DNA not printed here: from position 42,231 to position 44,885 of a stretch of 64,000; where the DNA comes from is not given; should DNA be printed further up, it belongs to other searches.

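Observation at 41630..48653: Carbohydrate-utilisation cluster with an unusual deaminase-deacetylase fusion: CBM9-like secreted protein, NagB::PIG-L fusion, AraA-family isomerase, FGGY kinase, convergent MFS transporter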

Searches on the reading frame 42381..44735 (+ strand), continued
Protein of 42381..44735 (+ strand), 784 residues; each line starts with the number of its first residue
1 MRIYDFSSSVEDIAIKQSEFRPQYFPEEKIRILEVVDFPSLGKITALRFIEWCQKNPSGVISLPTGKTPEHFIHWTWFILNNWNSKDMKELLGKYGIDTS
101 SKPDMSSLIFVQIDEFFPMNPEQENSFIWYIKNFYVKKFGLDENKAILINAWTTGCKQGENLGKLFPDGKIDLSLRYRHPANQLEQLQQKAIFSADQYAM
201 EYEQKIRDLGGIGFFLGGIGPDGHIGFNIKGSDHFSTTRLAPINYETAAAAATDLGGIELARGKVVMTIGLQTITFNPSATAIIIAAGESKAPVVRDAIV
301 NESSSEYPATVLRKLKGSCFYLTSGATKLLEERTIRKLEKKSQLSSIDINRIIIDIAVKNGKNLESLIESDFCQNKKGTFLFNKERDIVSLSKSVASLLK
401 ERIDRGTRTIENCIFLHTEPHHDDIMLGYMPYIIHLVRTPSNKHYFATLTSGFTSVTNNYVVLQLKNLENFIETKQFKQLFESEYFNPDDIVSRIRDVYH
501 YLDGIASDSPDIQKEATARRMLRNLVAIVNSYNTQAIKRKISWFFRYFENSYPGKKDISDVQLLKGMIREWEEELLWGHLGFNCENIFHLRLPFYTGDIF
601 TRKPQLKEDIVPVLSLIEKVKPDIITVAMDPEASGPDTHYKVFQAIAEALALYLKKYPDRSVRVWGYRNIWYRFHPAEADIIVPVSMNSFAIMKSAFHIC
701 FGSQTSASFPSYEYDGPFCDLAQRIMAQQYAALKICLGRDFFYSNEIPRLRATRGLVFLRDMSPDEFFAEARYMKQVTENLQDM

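Call 42: search_solved_structures(query=A1, max_evalue=10, show_alignments=3)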
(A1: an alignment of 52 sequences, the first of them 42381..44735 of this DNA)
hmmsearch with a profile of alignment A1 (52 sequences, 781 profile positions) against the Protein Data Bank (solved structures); distinct sequences matched with E-value up to 10: 23.
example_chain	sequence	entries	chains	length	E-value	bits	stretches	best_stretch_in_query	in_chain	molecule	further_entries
3hn6_A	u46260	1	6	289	3.3e-22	81.7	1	195-336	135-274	Glucosamine-6-phosphate deaminase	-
1ne7_A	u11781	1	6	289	1.7e-20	76.1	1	198-341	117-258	Glucosamine-6-phosphate isomerase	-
2bkv_A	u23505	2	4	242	8.7e-20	73.7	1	197-328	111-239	GLUCOSAMINE-6-PHOSPHATE DEAMINASE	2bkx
4r7t_A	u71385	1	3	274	1.3e-17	66.5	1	198-340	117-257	Glucosamine-6-phosphate deaminase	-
5hj5_A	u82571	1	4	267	1.4e-17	66.5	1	198-340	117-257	Glucosamine-6-phosphate deaminase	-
7lqm_A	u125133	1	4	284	1.6e-17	66.2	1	195-341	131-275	Glucosamine-6-phosphate deaminase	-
7lqn_A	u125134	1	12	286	1.5e-16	63.1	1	197-338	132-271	Glucosamine-6-phosphate deaminase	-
1cd5_A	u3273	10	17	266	1.6e-16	62.9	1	194-339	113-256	PROTEIN (GLUCOSAMINE 6-PHOSPHATE DEAMINASE) | GLUCOSAMINE 6-PHOSPHATE DEAMINASE | GLUCOSAMINE-6-PHOSPHATE DEAMINASE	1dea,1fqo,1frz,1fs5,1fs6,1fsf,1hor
1jt9_A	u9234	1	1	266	2.3e-16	62.4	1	194-339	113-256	Glucosamine-6-Phosphate deaminase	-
6nbg_A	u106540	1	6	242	1.4e-09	39.9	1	197-331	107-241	Glucosamine-6-phosphate deaminase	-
2ri1_A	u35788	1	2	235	2.4e-09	39.2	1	200-320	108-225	Glucosamine-6-phosphate deaminase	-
2ri0_A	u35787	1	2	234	2.8e-09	39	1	200-320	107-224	Glucosamine-6-phosphate deaminase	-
4cbv_A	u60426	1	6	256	0.003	19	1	439-503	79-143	COME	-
4ml3_A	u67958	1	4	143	0.096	14.1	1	439-500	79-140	Response regulator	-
4mld_A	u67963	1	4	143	0.097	14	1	439-500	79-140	Response regulator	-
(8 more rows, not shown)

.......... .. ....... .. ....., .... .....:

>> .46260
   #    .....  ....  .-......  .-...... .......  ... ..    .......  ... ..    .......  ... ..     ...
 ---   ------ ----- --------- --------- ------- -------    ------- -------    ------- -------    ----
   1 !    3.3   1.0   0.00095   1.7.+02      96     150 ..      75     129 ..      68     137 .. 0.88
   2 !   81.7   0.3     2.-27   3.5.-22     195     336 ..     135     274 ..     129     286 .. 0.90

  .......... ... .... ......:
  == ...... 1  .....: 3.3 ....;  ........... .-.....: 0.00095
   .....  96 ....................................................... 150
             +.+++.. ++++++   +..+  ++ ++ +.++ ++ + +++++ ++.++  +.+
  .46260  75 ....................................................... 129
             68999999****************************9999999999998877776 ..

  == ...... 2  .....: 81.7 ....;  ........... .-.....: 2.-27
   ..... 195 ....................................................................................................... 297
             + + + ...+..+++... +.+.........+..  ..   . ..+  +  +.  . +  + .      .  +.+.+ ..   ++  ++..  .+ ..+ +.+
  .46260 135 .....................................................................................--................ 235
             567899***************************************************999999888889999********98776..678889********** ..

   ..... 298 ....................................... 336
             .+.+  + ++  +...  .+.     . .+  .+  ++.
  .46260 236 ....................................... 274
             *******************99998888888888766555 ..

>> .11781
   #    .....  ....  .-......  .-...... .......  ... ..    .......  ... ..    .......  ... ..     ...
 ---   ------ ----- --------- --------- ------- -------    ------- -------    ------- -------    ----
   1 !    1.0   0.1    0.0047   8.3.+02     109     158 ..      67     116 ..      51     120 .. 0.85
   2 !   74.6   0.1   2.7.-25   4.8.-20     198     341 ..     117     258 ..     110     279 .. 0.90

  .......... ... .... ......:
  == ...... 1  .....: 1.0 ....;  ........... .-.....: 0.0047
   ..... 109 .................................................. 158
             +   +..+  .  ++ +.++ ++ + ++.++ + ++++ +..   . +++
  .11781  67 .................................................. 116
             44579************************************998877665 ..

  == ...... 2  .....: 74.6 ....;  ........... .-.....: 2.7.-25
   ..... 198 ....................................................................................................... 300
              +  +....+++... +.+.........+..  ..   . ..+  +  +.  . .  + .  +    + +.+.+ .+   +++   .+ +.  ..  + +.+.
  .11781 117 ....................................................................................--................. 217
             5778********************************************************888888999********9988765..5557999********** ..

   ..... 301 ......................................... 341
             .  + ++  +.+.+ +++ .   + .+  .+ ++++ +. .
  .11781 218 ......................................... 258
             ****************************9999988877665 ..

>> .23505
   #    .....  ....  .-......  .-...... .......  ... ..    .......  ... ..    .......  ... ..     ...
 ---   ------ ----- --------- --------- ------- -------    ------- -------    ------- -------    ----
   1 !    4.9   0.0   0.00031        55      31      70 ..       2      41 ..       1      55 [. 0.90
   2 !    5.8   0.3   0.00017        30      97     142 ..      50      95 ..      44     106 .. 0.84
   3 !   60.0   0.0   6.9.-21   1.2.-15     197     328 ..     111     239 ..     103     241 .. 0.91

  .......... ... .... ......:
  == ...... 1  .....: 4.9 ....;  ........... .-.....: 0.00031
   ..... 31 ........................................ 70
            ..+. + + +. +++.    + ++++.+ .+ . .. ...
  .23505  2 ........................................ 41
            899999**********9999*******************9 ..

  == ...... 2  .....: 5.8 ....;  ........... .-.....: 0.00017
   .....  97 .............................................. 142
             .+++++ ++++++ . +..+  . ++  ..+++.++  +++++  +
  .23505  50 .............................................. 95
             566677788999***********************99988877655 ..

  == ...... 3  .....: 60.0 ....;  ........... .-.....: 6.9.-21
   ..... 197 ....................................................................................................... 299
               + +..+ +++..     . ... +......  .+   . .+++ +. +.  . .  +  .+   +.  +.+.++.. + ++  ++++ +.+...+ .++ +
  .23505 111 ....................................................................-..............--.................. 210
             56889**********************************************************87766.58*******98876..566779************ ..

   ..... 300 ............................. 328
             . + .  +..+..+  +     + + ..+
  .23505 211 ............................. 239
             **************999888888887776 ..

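Call 45: predict_structure(alignment_id=A1)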
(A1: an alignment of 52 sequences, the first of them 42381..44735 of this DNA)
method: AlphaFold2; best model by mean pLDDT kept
length: 784 residues; sequences in the alignment: 52
mean_pLDDT: 86.1   pTM: 0.84
mean pLDDT of the five models: 86.1, 86.0, 84.4, 84.2, 81.0
residues with pLDDT >= 90: 390; 70-90: 300; 50-70: 81; < 50: 13
segments of 3 or more residues with pLDDT < 50: 552-554, 633-636, 781-784
pLDDT, mean of each block of 10 residues (from residue 1): 93 92 93 90 96 96 77 93 96 96 96 87 78 91 93 85 80 90 91 91 94 91 72 82 67 64 82 93 88 89 86 93 90 92 91 95 95 91 88 96 88 88 59 62 88 74 94 92 87 93 96 95 91 88 84 62 88 89 89 69 83 97 88 56 91 96 83 80 87 85 68 66 86 96 91 89 94 80 41
secondary structure, 60 per line:
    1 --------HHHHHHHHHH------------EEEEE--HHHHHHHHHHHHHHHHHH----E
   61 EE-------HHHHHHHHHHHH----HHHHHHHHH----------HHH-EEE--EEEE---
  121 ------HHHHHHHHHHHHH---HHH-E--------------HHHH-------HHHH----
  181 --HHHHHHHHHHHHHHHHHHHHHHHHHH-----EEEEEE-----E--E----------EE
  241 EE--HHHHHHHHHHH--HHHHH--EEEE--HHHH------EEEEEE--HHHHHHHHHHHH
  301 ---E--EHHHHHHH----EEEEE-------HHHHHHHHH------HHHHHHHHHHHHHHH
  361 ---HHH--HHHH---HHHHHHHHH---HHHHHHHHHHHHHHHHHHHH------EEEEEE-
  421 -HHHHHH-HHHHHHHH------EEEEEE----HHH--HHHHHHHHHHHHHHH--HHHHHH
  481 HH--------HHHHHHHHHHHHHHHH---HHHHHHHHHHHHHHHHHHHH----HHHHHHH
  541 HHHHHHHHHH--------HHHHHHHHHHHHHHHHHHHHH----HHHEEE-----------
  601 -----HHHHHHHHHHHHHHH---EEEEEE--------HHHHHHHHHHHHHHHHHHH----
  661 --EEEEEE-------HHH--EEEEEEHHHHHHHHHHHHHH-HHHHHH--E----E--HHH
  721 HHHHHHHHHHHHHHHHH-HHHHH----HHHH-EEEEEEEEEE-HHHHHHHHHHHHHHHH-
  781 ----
elements in order (helices of 4 or more, strands of 3 or more residues): H9-18 E31-35 H38-55 E60-62 H70-81 H86-94 E109-111 E114-117 H127-139 H162-165 H173-176 H183-208 E214-219 E239-242 H245-255 H258-262 E265-268 H271-274 E281-286 H289-300 H308-314 E319-323 H331-339 H346-360 H369-372 H376-384 H388-407 E414-419 H422-427 H429-436 E443-448 H458-472 H475-482 H491-506 H510-529 H534-550 H559-579 E587-589 H606-620 E624-629 H638-656 E663-668 E681-686 H687-700 H702-707 H718-737 H739-743 H748-751 E753-762 H764-779

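Call 49: fold_search(model_id=the predicted structure, library=pdb)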
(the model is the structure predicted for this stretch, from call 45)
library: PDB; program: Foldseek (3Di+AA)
matches with E <= 10: 438; with E <= 0.001: 53
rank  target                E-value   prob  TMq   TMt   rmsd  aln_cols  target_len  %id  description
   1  3hn6_B                2.8e-14  1.00  0.30  0.82   4.4       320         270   20  Crystal structure of glucosamine-6-phosphate deaminase from Borrelia burgdorferi (released 2009-06-09)
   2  2bkv_A                8.6e-14  1.00  0.28  0.89   3.8       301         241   22  Structure and kinetics of a monomeric glucosamine-6-phosphate deaminase: missing link of the NagB superfamily (released 2005-03-09)
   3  1dea_A                1.0e-13  1.00  0.30  0.84   3.3       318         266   18  STRUCTURE AND CATALYTIC MECHANISM OF GLUCOSAMINE 6-PHOSPHATE DEAMINASE FROM ESCHERICHIA COLI AT 2.1 ANGSTROMS RESOLUTI (released 1996-01-29)
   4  3hn6_E                1.6e-13  1.00  0.29  0.82   4.6       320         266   20  Crystal structure of glucosamine-6-phosphate deaminase from Borrelia burgdorferi (released 2009-06-09)
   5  1ne7_B                1.7e-13  1.00  0.30  0.82   3.0       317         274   19  HUMAN GLUCOSAMINE-6-PHOSPHATE DEAMINASE ISOMERASE AT 1.75 A RESOLUTION COMPLEXED WITH N-ACETYL-GLUCOSAMINE-6-PHOSPHATE (released 2003-09-23)
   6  2bkv_B                2.6e-13  1.00  0.29  0.89   3.7       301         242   22  Structure and kinetics of a monomeric glucosamine-6-phosphate deaminase: missing link of the NagB superfamily (released 2005-03-09)
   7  5hj5_B                2.8e-13  1.00  0.29  0.82   3.7       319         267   19  Crystal structure of tertiary complex of glucosamine-6-phosphate deaminase from Vibrio cholerae with BETA-D-GLUCOSE-6- (released 2016-02-03)
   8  1ne7_A                3.3e-13  1.00  0.30  0.80   3.1       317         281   19  HUMAN GLUCOSAMINE-6-PHOSPHATE DEAMINASE ISOMERASE AT 1.75 A RESOLUTION COMPLEXED WITH N-ACETYL-GLUCOSAMINE-6-PHOSPHATE (released 2003-09-23)
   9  3hn6_A                3.5e-13  1.00  0.29  0.80   4.7       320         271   20  Crystal structure of glucosamine-6-phosphate deaminase from Borrelia burgdorferi (released 2009-06-09)
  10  7lqm_B                3.5e-13  1.00  0.29  0.81   3.8       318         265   19  Glucosamie-6-phosphate Deaminase from Pasturella multocida (released 2022-01-19)
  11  4r7t_C                4.9e-13  1.00  0.30  0.83   3.7       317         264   18  Crystal structure of glucosamine-6-phosphate deaminase from Vibrio cholerae (released 2014-10-01)
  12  7lqn_A                6.4e-13  1.00  0.29  0.83   3.8       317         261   18  Glucosamine-6-phosphate Deaminase from H. influenzae (released 2022-01-19)
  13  7lqm_D                7.1e-13  1.00  0.29  0.82   3.7       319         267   18  Glucosamie-6-phosphate Deaminase from Pasturella multocida (released 2022-01-19)
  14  3hn6_F                8.5e-13  1.00  0.28  0.79   5.0       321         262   20  Crystal structure of glucosamine-6-phosphate deaminase from Borrelia burgdorferi (released 2009-06-09)
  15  4r7t_A                8.9e-13  1.00  0.29  0.81   3.8       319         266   19  Crystal structure of glucosamine-6-phosphate deaminase from Vibrio cholerae (released 2014-10-01)
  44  5bmo_B                3.6e-05  1.00  0.23  0.65   5.0       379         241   12  LnmX protein, a putative GlcNAc-PI de-N-acetylase from Streptomyces atroolivaceus (released 2015-06-10)
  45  5bmo_A                1.5e-04  1.00  0.23  0.64   5.1       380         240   12  LnmX protein, a putative GlcNAc-PI de-N-acetylase from Streptomyces atroolivaceus (released 2015-06-10)
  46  5bmo_C                2.3e-04  1.00  0.22  0.63   5.1       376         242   12  LnmX protein, a putative GlcNAc-PI de-N-acetylase from Streptomyces atroolivaceus (released 2015-06-10)
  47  8bgo_A                3.2e-04  1.00  0.23  0.58   7.6       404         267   13  N,N-diacetylchitobiose deacetylase from Pyrococcus chitonophagus with substrate N,N-diacetylchitobiose (released 2023-01-11)
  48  3wl4_A                4.9e-04  1.00  0.24  0.63   7.0       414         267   14  N,N'-diacetylchitobiose deacetylase (Se-derivative) from Pyrococcus furiosus (released 2014-05-07)
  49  4xm1_B                6.4e-04  1.00  0.24  0.64   6.0       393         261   14  N,N'-diacetylchitobiose deacetylase from Pyrococcus furiosus in the presence of cadmium (released 2015-06-10)
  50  3we7_A                7.1e-04  1.00  0.22  0.59   7.8       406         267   14  Crystal Structure of Diacetylchitobiose Deacetylase from Pyrococcus horikoshii (released 2014-05-07)
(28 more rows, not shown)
